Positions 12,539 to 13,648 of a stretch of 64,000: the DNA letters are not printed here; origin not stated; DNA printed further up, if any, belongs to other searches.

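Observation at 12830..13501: Bacterial protein with a near-canonical eukaryote-type secreted phospholipase A2 active site and no signal peptide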

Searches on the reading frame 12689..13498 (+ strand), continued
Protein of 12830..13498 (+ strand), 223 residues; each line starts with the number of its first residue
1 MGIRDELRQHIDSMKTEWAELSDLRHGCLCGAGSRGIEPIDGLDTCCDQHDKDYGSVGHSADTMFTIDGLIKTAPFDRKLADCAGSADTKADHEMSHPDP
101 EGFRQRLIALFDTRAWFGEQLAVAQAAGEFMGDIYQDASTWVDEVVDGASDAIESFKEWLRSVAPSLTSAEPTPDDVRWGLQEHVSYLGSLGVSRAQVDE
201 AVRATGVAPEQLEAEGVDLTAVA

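Call 29: search_protein_families(library=pfam, alignment_id=A3, max_evalue=0.01)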
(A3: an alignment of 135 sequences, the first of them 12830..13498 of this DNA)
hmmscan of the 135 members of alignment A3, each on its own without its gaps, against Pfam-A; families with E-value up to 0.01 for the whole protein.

A. member 1, window:12830-13498:+ (223 aa): 1 family
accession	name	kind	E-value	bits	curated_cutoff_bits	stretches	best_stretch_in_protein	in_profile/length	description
PF00068.24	Phospholip_A2_1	-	1.3e-07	32.6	32.1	1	7-59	4-55/110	Phospholipase A2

B. families by the number of members that match (of 135 scanned): 20 families
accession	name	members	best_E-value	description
PF00068.24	Phospholip_A2_1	120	3.1e-119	Phospholipase A2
PF08398.15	Phospholip_A2_4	43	2e-26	Phospholipase A2-like domain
PF05826.17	Phospholip_A2_2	32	2.3e-05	Phospholipase A2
PF13699.11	eCIS_core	21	5.2e-34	eCIS core domain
PF05593.20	RHS_repeat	2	2.7e-10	RHS Repeat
PF04407.17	DUF531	2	0.0044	Protein of unknown function (DUF531)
PF00092.34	VWA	1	3.5e-20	von Willebrand factor type A domain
PF00084.26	Sushi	1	7.3e-20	Sushi repeat (SCR repeat)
PF01471.23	PG_binding_1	1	2.4e-12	Putative peptidoglycan binding domain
PF13519.12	VWA_2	1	5.3e-09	von Willebrand factor type A domain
PF11098.13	Chlorosome_CsmC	1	4.7e-07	Chlorosome envelope protein C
PF00806.25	PUF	1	0.00016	Pumilio-family RNA binding repeat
PF09374.15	PG_binding_3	1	0.0002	Predicted Peptidoglycan domain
PF25023.1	TEN_YD-shell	1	0.00029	Teneurin YD-shell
PF21009.2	SBSN_GxHH_rpt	1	0.00039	Suprabasin, GxHH repeat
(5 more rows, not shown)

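Call 33: find_related_loci(query=A1, collection=genome_contigs, flank=10000)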
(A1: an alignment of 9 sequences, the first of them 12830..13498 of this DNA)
Query A1 (223 aa) in genome_contigs; peptide patterns used: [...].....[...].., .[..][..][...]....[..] (x = any residue, [..] = any of these).
82 stretches matched a pattern, but none encodes a relative of the query by tblastn (E <= 1e-3).

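Call 35: find_related_loci(query=A4, collection=genome_contigs, flank=10000)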
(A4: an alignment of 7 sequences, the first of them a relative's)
Query A4 (190 aa) in genome_contigs; peptide patterns used: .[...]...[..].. (x = any residue, [..] = any of these).
47 stretches matched a pattern; 1 encode a relative of the query (tblastn E <= 1e-3); 1 distinct loci.
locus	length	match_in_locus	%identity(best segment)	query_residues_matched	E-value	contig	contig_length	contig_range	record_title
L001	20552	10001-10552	41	1-185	4e-42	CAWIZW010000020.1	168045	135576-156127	MAG: uncultured Acidimicrobiia bacterium isolate MFD05567.bin.2.101 genome assembly, contig: contig_89942, whole genome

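Call 56: search_protein_families(library=padloc, proteins=[window:12830-13498:+], max_evalue=1)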
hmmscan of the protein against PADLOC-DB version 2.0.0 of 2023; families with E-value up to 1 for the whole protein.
window:12830-13498:+ (223 aa): 0 families

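Call 57: search_protein_families(library=phrogs, proteins=[window:12830-13498:+], max_evalue=1)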
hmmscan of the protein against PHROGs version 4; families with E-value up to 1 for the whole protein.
window:12830-13498:+ (223 aa): 1 family
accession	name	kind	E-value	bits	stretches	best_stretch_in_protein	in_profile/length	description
phrog_6098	-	unknown function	0.085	14.2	1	43-60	17-34/78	-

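Call 58: find_related_loci(query=A1, collection=metagenome_contigs, flank=10000)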
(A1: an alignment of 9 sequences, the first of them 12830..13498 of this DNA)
Query A1 (223 aa) in metagenome_contigs; peptide patterns used: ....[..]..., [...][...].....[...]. (x = any residue, [..] = any of these).
157 stretches matched a pattern, but none encodes a relative of the query by tblastn (E <= 1e-3).

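Call 59: find_related_loci(query=A4, collection=metagenome_contigs, flank=10000)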
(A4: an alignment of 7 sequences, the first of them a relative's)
Query A4 (190 aa) in metagenome_contigs; peptide patterns used: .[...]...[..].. (x = any residue, [..] = any of these).
72 stretches matched a pattern; 6 encode a relative of the query (tblastn E <= 1e-3); 6 distinct loci.
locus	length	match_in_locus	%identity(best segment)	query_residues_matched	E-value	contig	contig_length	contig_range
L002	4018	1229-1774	45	1-182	4e-48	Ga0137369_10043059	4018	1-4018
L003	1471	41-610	41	1-190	5e-43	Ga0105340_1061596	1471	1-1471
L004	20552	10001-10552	43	1-184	2e-41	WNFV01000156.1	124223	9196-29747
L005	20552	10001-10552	43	1-184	3e-41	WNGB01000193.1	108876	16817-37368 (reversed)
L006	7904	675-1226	43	1-184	9e-41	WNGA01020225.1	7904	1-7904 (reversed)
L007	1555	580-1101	41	1-175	6e-40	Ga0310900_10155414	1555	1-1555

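Call 62: list_cluster_members(proteins=[P0011, P0014, P0016, P0020, P0022, P0027, P0034, P0040, P0042, P0063])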
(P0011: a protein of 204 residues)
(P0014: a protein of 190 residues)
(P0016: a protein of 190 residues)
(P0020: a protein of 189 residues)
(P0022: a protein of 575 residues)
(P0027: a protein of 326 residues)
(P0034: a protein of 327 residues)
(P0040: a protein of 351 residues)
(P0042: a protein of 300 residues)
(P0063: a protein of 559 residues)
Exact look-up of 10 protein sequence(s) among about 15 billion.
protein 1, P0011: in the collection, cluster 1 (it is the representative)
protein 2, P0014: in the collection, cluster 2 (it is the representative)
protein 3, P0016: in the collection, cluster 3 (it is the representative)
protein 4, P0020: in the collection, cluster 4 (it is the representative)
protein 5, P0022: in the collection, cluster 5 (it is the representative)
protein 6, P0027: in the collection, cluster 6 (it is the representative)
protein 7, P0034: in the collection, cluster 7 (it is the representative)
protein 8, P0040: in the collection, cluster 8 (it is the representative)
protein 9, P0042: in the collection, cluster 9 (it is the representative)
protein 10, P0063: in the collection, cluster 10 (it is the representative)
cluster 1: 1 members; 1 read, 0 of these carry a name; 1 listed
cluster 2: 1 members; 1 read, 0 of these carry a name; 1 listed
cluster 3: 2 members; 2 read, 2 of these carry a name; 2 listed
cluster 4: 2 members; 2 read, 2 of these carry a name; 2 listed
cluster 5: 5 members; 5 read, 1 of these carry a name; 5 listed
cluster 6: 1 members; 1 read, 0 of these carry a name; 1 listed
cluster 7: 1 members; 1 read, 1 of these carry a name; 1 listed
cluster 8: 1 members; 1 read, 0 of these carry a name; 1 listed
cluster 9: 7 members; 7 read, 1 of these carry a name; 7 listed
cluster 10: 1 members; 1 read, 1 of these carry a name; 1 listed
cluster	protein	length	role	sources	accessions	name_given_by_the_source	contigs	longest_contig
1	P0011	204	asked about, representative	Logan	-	-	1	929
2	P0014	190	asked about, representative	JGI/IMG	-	-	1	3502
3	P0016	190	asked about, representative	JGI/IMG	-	hypothetical protein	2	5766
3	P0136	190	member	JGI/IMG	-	hypothetical protein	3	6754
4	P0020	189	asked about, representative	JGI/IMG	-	hypothetical protein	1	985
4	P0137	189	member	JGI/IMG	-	Phospholipase A2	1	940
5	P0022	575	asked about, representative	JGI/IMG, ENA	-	-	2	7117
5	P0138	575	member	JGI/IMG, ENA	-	hypothetical protein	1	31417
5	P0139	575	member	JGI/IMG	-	-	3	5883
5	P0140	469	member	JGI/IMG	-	-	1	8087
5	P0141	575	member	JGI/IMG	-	-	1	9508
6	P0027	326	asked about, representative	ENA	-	-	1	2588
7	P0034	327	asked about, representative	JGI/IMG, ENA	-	hypothetical protein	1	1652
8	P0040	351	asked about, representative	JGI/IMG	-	-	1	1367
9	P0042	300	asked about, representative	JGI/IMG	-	-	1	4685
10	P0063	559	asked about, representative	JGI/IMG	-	hypothetical protein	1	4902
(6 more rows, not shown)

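Call 64: search_protein_families(library=pfam, proteins=[P0042, P0044, P0020, P0025, P0023, P0024, P0026, P0029, P0054, P0056], max_evalue=1)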
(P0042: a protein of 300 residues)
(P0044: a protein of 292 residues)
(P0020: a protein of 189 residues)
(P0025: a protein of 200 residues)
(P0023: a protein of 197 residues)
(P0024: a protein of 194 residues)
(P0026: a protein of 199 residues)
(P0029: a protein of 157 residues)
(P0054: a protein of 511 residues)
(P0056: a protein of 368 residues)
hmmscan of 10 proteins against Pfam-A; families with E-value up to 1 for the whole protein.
P0042 (300 aa): 4 families
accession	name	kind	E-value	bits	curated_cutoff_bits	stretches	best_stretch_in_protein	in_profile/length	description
PF00068.24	Phospholip_A2_1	-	1.1e-06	29.6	32.1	1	135-177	18-57/110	Phospholipase A2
PF08398.15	Phospholip_A2_4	-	0.00066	20.3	23.9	1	142-173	9-40/80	Phospholipase A2-like domain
PF05826.17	Phospholip_A2_2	-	0.011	16.3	22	1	142-175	6-42/97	Phospholipase A2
PF06163.17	DUF977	-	0.085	13.4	22.1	1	186-240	73-123/134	Bacterial protein of unknown function (DUF977)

P0044 (292 aa): 2 families
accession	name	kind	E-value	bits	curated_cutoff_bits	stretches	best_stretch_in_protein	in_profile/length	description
PF00068.24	Phospholip_A2_1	-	1.7e-06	28.9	32.1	1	139-172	21-53/110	Phospholipase A2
PF08398.15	Phospholip_A2_4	-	0.092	13.5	23.9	1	143-170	9-38/80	Phospholipase A2-like domain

P0020 (189 aa): 2 families
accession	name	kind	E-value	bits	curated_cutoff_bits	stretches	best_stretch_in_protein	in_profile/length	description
PF00068.24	Phospholip_A2_1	-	8.8e-09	36.3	32.1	1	83-119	18-54/110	Phospholipase A2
PF08398.15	Phospholip_A2_4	-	0.0034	18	23.9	1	90-118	9-40/80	Phospholipase A2-like domain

P0025 (200 aa): 3 families
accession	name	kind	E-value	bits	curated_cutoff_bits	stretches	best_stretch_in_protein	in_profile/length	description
PF00068.24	Phospholip_A2_1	-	6.6e-05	23.8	32.1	1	95-136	14-54/110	Phospholipase A2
PF05826.17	Phospholip_A2_2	-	0.019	15.6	22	1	106-135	6-40/97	Phospholipase A2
PF09020.15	YopE_N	-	0.23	12.1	27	1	42-113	24-92/126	YopE, N terminal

P0023 (197 aa): 3 families
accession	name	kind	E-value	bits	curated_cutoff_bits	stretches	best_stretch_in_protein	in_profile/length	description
PF00068.24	Phospholip_A2_1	-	1.7e-06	28.9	32.1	1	83-126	17-53/110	Phospholipase A2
PF08398.15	Phospholip_A2_4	-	0.0008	20.1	23.9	1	86-126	5-40/80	Phospholipase A2-like domain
PF05826.17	Phospholip_A2_2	-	0.0066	17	22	1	92-123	7-37/97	Phospholipase A2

P0024 (194 aa): 1 family
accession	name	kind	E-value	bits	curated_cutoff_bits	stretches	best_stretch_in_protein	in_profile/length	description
PF00068.24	Phospholip_A2_1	-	2.6e-07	31.6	32.1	1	67-106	16-54/110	Phospholipase A2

P0026 (199 aa): 4 families
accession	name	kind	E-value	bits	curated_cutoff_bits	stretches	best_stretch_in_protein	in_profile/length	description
PF00068.24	Phospholip_A2_1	-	1.5e-06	29.2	32.1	1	80-117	18-54/110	Phospholipase A2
PF08398.15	Phospholip_A2_4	-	0.017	15.8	23.9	1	88-115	10-39/80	Phospholipase A2-like domain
PF05826.17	Phospholip_A2_2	-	0.039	14.5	22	1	89-147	8-74/97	Phospholipase A2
PF18973.5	CBL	-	0.44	10.7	25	1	79-106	11-38/48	Putative Chitin binding like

P0029 (157 aa): 3 families
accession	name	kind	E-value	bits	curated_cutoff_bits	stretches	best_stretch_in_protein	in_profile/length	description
PF00068.24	Phospholip_A2_1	-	4.8e-08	33.9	32.1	1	58-97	20-58/110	Phospholipase A2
PF05826.17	Phospholip_A2_2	-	0.00017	22.1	22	1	63-122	6-73/97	Phospholipase A2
PF08398.15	Phospholip_A2_4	-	0.0073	17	23.9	1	64-98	10-46/80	Phospholipase A2-like domain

P0054 (511 aa): 5 families
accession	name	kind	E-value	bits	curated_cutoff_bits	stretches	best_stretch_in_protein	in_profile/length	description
PF00068.24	Phospholip_A2_1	-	6.6e-07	30.3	32.1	1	401-441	16-55/110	Phospholipase A2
PF14216.11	DUF4326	-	0.052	14.6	25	1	368-418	24-75/82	Domain of unknown function (DUF4326)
PF00482.28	T2SSF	-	0.059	13.8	25.2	0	225-273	7-54/125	Type II secretion system (T2SS), protein F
PF05826.17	Phospholip_A2_2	-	0.11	13.1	22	1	411-452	7-53/97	Phospholipase A2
PF06763.17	Minor_tail_Z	-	0.46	10.7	23.9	0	58-108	24-73/190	Prophage minor tail protein Z (GPZ)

P0056 (368 aa): 3 families
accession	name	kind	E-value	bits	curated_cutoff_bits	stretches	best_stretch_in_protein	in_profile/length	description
PF13699.11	eCIS_core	-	5.3e-27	94.2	22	1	95-168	1-78/79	eCIS core domain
PF00068.24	Phospholip_A2_1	-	7.2e-06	26.9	32.1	1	240-287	9-53/110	Phospholipase A2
PF08398.15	Phospholip_A2_4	-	0.14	12.9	23.9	1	257-285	8-38/80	Phospholipase A2-like domain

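Call 68: search_dna_similar(query=window:12830-13498:+, collection=plasmids, mode=protein, max_evalue=0.001)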
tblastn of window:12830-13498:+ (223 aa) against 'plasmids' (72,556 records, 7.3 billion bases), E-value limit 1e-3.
No match.

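Call 69: search_dna_similar(query=window:12830-13498:+, collection=phages, mode=protein, max_evalue=0.001)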
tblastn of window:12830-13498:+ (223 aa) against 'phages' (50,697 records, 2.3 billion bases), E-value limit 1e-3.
No match.

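Call 70: find_encoding_contigs(protein=P0138, flank=10000, max_places=2)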
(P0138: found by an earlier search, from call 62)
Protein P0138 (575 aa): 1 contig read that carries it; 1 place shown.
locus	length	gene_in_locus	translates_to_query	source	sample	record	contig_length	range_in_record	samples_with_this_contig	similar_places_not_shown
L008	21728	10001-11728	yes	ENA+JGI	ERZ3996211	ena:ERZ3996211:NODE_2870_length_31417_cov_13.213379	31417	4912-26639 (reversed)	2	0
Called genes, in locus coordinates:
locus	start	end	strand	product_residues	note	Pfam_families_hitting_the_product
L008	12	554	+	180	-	PF01553:Acyltransferase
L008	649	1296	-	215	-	PF03473:MOSC, PF03475:YiiM_3-alpha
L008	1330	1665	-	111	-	-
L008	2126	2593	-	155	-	PF00196:GerE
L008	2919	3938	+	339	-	-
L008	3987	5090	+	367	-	-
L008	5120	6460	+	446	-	-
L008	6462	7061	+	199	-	-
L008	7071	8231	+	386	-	-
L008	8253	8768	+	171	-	-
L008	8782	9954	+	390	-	-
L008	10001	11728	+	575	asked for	PF00068:Phospholip_A2_1 (weak)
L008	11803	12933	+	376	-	-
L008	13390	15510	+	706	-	PF01471:PG_binding_1 (weak)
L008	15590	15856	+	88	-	PF01546:Peptidase_M20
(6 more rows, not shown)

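Call 71: find_encoding_contigs(protein=P0004, flank=5000, max_places=2)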
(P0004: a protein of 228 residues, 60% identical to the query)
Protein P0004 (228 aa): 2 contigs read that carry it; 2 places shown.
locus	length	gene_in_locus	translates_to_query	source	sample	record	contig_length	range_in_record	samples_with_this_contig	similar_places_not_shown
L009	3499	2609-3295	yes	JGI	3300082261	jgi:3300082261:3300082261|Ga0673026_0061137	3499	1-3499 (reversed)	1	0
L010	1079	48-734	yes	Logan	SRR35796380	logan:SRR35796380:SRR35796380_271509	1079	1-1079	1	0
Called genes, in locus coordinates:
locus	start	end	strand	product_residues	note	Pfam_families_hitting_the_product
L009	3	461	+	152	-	?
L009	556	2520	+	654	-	PF00089:Trypsin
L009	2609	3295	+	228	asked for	PF00068:Phospholip_A2_1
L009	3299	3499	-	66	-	?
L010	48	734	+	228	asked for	PF00068:Phospholip_A2_1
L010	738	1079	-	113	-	?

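Call 76: list_cluster_members(proteins=[P0043, P0045, P0053, P0061, P0065, P0077, P0081, P0032, P0036, P0024])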
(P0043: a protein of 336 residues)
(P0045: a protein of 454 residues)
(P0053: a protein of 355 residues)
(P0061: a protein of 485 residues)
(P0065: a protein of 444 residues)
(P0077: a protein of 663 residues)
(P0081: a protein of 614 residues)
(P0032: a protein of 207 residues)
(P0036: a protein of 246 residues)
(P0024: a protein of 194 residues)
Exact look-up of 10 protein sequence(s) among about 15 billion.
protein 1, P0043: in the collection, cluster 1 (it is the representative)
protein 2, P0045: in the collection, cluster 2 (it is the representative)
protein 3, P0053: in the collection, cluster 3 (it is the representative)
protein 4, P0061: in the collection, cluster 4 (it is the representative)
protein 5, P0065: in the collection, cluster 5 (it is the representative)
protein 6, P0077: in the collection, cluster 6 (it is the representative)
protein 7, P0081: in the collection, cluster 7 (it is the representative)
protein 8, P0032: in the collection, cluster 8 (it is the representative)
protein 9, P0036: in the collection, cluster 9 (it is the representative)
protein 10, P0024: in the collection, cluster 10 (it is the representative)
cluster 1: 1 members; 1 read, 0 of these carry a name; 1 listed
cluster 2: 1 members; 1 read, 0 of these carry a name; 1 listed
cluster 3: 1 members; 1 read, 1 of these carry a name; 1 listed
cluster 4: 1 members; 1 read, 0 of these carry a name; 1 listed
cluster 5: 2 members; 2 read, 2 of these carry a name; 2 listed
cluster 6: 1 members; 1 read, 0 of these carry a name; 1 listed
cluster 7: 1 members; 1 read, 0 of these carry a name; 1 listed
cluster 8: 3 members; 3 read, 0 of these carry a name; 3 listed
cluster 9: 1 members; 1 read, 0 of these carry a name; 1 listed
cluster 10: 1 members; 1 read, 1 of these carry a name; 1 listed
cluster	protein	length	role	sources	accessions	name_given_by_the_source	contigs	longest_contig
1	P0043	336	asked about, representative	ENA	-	-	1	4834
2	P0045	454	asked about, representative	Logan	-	-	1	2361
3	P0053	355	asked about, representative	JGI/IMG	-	Domain of unknown function (DUF4157)/Phospholipase A2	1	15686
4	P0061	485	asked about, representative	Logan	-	-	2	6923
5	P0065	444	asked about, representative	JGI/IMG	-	hypothetical protein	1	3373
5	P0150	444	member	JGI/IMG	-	hypothetical protein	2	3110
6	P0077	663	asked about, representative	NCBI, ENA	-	-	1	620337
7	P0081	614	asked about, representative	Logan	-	-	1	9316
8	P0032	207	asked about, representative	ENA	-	-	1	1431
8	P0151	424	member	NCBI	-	-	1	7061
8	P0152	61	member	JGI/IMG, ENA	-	-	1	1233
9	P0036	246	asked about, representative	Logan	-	-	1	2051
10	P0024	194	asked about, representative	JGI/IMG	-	hypothetical protein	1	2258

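Call 77: find_encoding_contigs(protein=P0077, flank=10000, max_places=1)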
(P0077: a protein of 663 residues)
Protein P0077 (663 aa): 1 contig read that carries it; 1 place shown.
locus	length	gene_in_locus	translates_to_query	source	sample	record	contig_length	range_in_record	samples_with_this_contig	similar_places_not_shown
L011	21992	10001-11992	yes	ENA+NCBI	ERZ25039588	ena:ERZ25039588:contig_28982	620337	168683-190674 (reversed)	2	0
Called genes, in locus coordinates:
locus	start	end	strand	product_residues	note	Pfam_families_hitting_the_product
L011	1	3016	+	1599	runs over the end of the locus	PF13473:Cupredoxin_1 (weak), PF20773:InhA-like_MAM, PF21471:Reelin_subrepeat-B (faint), PF20773:InhA-like_MAM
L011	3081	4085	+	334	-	PF01483:P_proprotein (faint)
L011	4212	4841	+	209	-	-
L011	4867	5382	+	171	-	-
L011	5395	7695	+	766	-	PF22977:WHD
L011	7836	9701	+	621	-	PF13699:eCIS_core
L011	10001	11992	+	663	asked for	PF13699:eCIS_core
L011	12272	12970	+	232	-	-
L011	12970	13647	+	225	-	-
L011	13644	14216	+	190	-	PF03692:CxxCxxCC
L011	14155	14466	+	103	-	-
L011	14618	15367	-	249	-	-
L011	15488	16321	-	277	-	PF02146:SIR2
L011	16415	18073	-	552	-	-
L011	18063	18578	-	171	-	-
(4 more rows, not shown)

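Call 78: find_encoding_contigs(protein=P0053, flank=10000, max_places=1)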
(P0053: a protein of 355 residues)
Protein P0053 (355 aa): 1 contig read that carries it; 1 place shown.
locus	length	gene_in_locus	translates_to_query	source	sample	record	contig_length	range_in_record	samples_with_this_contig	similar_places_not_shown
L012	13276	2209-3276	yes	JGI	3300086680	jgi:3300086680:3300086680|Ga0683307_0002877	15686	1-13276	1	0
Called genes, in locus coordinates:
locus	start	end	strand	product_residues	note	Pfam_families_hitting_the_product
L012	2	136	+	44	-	?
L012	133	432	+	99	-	-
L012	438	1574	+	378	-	PF05954:Phage_GPD (weak)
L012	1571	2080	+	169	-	PF04717:Phage_base_V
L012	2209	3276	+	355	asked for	PF13699:eCIS_core, PF00068:Phospholip_A2_1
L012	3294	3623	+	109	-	-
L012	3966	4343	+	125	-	PF04965:GPW_gp25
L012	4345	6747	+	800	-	-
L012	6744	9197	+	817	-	-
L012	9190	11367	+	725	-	-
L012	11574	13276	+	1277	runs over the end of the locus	PF20129:DUF6519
